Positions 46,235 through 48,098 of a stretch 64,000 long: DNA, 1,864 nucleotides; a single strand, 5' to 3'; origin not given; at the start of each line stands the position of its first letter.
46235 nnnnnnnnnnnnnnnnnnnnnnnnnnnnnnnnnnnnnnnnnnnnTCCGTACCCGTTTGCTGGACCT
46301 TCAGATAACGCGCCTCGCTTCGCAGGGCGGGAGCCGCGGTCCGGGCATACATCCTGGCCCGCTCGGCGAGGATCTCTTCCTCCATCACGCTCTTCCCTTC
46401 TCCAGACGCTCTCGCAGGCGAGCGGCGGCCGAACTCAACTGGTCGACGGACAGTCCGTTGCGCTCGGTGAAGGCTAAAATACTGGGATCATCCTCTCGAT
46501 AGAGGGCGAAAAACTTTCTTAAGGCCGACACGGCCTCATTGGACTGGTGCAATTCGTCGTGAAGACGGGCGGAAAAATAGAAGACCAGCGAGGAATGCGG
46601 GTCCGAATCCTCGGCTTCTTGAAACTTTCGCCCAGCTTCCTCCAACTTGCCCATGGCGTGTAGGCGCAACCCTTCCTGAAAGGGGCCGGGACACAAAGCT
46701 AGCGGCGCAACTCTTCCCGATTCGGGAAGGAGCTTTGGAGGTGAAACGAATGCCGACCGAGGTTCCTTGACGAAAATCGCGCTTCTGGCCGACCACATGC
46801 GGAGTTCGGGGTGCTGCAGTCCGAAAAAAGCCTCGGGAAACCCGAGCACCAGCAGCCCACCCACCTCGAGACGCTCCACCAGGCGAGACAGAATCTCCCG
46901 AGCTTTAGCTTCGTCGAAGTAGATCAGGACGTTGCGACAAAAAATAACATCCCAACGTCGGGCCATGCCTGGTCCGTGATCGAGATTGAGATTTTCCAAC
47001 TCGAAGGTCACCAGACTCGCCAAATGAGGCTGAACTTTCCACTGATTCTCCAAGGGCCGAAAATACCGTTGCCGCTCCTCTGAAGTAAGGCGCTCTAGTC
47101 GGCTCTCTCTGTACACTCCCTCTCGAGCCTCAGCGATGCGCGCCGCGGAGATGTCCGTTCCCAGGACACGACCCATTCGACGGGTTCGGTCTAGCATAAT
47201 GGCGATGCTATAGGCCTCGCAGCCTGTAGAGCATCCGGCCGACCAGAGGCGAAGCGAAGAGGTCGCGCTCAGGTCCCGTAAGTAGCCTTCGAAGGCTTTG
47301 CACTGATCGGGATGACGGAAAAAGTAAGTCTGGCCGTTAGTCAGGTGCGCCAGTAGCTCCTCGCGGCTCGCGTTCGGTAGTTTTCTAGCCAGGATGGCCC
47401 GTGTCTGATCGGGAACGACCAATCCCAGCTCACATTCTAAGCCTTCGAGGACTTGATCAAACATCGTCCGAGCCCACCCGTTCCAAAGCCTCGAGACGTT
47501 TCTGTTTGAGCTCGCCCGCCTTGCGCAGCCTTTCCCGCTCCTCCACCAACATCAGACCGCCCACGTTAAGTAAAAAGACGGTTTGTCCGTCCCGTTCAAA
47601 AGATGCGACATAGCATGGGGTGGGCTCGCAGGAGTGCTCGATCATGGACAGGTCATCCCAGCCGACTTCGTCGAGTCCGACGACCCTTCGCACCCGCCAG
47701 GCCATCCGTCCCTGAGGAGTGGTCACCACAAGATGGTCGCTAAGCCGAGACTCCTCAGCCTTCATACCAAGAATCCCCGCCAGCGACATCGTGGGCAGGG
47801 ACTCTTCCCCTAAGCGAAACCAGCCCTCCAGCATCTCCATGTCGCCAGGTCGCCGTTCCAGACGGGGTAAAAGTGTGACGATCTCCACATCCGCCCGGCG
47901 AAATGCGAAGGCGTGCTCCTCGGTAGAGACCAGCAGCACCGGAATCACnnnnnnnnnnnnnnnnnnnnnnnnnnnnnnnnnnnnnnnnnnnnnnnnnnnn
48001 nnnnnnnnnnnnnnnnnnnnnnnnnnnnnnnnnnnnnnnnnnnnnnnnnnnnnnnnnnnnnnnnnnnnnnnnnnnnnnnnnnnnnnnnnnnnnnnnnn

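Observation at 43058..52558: Complete Che-type chemosensory operon headed by a REC-HK-REC hybrid kinase, with a PilZ gene and a 650-bp untranslated region upstream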

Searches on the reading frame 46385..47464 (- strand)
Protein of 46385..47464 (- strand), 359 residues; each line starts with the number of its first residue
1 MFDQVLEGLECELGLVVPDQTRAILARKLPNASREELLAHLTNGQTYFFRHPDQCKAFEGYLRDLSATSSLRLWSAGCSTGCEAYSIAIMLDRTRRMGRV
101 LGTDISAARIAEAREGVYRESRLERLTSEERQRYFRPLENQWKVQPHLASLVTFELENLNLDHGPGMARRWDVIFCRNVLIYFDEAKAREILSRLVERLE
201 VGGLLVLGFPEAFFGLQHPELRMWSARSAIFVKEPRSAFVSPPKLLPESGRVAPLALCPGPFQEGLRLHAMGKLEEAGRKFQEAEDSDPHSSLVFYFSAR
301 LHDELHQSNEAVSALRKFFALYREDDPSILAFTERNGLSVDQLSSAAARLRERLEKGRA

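Call 4: search_protein_families(library=pfam, proteins=[window:46385-47464:-], max_evalue=0.01)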
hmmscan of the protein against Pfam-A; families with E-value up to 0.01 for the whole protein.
window:46385-47464:- (359 aa): 3 families
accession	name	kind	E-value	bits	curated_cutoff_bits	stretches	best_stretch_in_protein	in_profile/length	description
PF01739.24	CheR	-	2.1e-46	158.3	27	1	45-218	2-184/195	CheR methyltransferase, SAM binding domain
PF08242.18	Methyltransf_12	-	6.9e-07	30.3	30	1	76-205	3-98/98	Methyltransferase domain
PF13649.12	Methyltransf_25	-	0.00012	23.1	27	0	77-118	5-42/97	Methyltransferase domain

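Call 42: search_protein_families(library=ncbifam, proteins=[window:46385-47464:-], max_evalue=0.01)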
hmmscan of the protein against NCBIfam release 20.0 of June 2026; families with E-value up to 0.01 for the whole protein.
window:46385-47464:- (359 aa): 3 families
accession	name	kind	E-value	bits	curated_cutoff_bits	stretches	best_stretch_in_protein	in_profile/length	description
NF007902.0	PRK10611.1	equivalog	3.2e-30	105.3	435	1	24-216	72-269/287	protein-glutamate O-methyltransferase CheR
TIGR04345.1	ovoA_Cterm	equivalog_domain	1.9e-05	24.3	170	1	64-209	36-171/242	putative 4-mercaptohistidine N1-methyltransferase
TIGR02021.1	BchM-ChlM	equivalog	0.00096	18.6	158.9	0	68-126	53-105/218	magnesium protoporphyrin IX methyltransferase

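Call 99: search_protein_families(library=pfam, alignment_id=A10, max_evalue=0.05)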
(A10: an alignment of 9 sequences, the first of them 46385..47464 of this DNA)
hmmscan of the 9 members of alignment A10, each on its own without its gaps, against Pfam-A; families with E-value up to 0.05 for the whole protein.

A. member 1, window:46385-47464:- (359 aa): 8 families
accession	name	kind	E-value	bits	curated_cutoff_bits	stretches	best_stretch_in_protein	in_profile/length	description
PF01739.24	CheR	-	2.1e-46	158.3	27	1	45-218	2-184/195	CheR methyltransferase, SAM binding domain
PF08242.18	Methyltransf_12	-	6.9e-07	30.3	30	1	76-205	3-98/98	Methyltransferase domain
PF13649.12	Methyltransf_25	-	0.00012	23.1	27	0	77-118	5-42/97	Methyltransferase domain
PF14559.12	TPR_19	-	0.01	16.6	25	0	268-317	1-50/68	Tetratricopeptide repeat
PF13847.12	Methyltransf_31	-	0.016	15.3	27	0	75-127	9-57/145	Methyltransferase domain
PF08241.18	Methyltransf_11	-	0.021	15.9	21.2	0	77-206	4-94/95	Methyltransferase domain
PF13489.12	Methyltransf_23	-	0.021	15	27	1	72-224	25-133/164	Methyltransferase domain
PF07719.23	TPR_2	-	0.028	15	27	0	262-290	5-33/34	Tetratricopeptide repeat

B. families by the number of members that match (of 9 scanned): 16 families
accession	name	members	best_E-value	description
PF01739.24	CheR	9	2.9e-47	CheR methyltransferase, SAM binding domain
PF08242.18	Methyltransf_12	9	1.9e-07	Methyltransferase domain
PF13649.12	Methyltransf_25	9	1.5e-06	Methyltransferase domain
PF14559.12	TPR_19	8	3.8e-06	Tetratricopeptide repeat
PF07719.23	TPR_2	6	0.0012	Tetratricopeptide repeat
PF08241.18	Methyltransf_11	6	0.0037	Methyltransferase domain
PF13847.12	Methyltransf_31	4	0.00038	Methyltransferase domain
PF13432.12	TPR_16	4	0.0024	Tetratricopeptide repeat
PF13489.12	Methyltransf_23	4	0.0061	Methyltransferase domain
PF01135.25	PCMT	2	0.021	Protein-L-isoaspartate(D-aspartate) O-methyltransferase (PCMT)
PF24575.1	TPR_Slam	1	0.0028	Surface lipoprotein assembly modifier, N-terminal TPR repeats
PF13428.12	TPR_14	1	0.004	Tetratricopeptide repeat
PF07721.20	TPR_4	1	0.0092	Tetratricopeptide repeat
PF06188.17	HrpE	1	0.012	HrpE/YscL/FliH and V-type ATPase subunit E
PF16566.10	CREPT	1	0.017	Cell-cycle alteration and expression-elevated protein in tumour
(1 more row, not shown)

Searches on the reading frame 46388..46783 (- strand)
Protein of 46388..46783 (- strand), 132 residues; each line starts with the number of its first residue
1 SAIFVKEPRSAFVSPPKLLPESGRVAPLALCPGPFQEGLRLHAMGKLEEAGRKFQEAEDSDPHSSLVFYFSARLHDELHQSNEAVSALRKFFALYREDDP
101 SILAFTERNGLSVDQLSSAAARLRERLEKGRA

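Call 51: search_protein_families(library=pfam, proteins=[window:46388-46783:-], max_evalue=10)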
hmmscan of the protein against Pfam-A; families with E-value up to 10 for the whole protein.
seq(132 aa): 3 families
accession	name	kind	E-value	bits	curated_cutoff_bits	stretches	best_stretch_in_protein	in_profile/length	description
PF07719.23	TPR_2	-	0.0027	18.2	27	1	35-63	5-33/34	Tetratricopeptide repeat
PF14559.12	TPR_19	-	0.0049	17.6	25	1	41-90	1-50/68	Tetratricopeptide repeat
PF13428.12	TPR_14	-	0.34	12.2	23.5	0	40-74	10-44/44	Tetratricopeptide repeat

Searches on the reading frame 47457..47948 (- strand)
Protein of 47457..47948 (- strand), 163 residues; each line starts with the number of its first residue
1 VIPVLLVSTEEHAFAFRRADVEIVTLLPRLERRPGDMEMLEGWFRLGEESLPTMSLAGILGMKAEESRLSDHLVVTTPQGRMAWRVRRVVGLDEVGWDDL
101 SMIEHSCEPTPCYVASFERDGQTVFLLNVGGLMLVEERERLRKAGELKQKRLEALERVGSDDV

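Call 4: search_protein_families(library=pfam, proteins=[window:47457-47948:-], max_evalue=0.01)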
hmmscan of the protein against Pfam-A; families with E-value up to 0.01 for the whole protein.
window:47457-47948:- (163 aa): 1 family
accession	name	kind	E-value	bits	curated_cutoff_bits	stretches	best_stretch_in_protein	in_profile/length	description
PF01584.24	CheW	-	9e-12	45.2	23.5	1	4-133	2-134/138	CheW-like domain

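Call 42: search_protein_families(library=ncbifam, proteins=[window:47457-47948:-], max_evalue=0.01)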
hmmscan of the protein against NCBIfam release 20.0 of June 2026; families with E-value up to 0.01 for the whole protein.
window:47457-47948:- (163 aa): 0 families
